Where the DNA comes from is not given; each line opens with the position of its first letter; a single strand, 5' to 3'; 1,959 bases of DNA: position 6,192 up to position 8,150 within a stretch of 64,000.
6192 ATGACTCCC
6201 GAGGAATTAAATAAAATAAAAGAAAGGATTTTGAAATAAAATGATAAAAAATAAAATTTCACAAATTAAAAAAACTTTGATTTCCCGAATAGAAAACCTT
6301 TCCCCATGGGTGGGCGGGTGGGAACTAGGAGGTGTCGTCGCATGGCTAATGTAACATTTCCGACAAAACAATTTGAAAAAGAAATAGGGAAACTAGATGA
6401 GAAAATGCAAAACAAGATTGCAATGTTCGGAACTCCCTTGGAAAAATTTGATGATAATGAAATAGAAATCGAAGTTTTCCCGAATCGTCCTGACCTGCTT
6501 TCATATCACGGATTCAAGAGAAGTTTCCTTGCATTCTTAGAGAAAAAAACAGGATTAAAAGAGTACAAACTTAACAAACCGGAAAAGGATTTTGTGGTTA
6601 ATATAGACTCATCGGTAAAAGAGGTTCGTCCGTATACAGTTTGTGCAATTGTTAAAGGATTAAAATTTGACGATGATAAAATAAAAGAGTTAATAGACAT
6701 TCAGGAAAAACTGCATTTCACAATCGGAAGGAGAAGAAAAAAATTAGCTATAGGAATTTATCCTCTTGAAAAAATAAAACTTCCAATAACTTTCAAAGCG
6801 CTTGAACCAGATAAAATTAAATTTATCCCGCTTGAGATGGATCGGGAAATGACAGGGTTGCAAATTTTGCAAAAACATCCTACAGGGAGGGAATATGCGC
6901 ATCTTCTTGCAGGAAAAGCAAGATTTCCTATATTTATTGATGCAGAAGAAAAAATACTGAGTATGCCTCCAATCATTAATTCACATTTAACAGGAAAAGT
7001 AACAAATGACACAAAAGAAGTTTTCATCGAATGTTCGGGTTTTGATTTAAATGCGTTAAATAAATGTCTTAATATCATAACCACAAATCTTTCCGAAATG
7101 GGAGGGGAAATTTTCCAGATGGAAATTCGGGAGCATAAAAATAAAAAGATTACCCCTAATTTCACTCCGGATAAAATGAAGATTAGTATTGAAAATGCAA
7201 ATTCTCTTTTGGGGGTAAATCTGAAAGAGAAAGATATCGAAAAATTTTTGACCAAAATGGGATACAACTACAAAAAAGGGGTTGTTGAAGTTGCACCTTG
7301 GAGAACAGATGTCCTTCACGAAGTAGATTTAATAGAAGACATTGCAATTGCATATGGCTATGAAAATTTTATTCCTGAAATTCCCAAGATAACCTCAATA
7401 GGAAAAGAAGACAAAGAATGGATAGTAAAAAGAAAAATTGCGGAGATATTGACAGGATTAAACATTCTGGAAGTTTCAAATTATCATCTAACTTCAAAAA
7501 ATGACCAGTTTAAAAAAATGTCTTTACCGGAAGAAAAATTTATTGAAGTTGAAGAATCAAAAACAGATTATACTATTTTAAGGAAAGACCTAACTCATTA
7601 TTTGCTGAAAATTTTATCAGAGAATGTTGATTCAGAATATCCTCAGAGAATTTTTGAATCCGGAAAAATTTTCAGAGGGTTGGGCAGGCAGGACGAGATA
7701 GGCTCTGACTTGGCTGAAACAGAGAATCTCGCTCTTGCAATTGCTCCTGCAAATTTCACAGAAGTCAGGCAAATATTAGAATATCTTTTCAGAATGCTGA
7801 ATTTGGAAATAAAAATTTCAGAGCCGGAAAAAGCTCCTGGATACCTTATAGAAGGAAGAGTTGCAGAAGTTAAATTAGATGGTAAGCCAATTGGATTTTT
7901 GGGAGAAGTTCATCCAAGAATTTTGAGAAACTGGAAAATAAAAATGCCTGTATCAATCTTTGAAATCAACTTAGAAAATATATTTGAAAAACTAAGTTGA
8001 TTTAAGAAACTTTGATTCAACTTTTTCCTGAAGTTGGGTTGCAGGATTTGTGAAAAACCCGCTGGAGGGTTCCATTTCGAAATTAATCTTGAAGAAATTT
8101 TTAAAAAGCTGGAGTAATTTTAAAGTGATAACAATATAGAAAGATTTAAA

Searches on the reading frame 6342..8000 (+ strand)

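Call 17: search_protein_families(library=ncbifam, proteins=[window:6342-8000:+])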
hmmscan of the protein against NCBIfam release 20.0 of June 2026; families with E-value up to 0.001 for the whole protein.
window:6342-8000:+ (552 aa): 3 families
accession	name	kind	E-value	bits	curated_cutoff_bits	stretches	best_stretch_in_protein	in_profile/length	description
TIGR00471.1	pheT_arch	equivalog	4.7e-150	500.7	282.65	1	1-547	1-550/551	phenylalanine--tRNA ligase subunit beta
TIGR00472.1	pheT_bact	equivalog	5.2e-51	173.8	402.65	2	232-551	365-695/798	phenylalanine--tRNA ligase subunit beta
NF001882.0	PRK00629.5-4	equivalog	2.1e-18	66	527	1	199-527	302-628/725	phenylalanine--tRNA ligase subunit beta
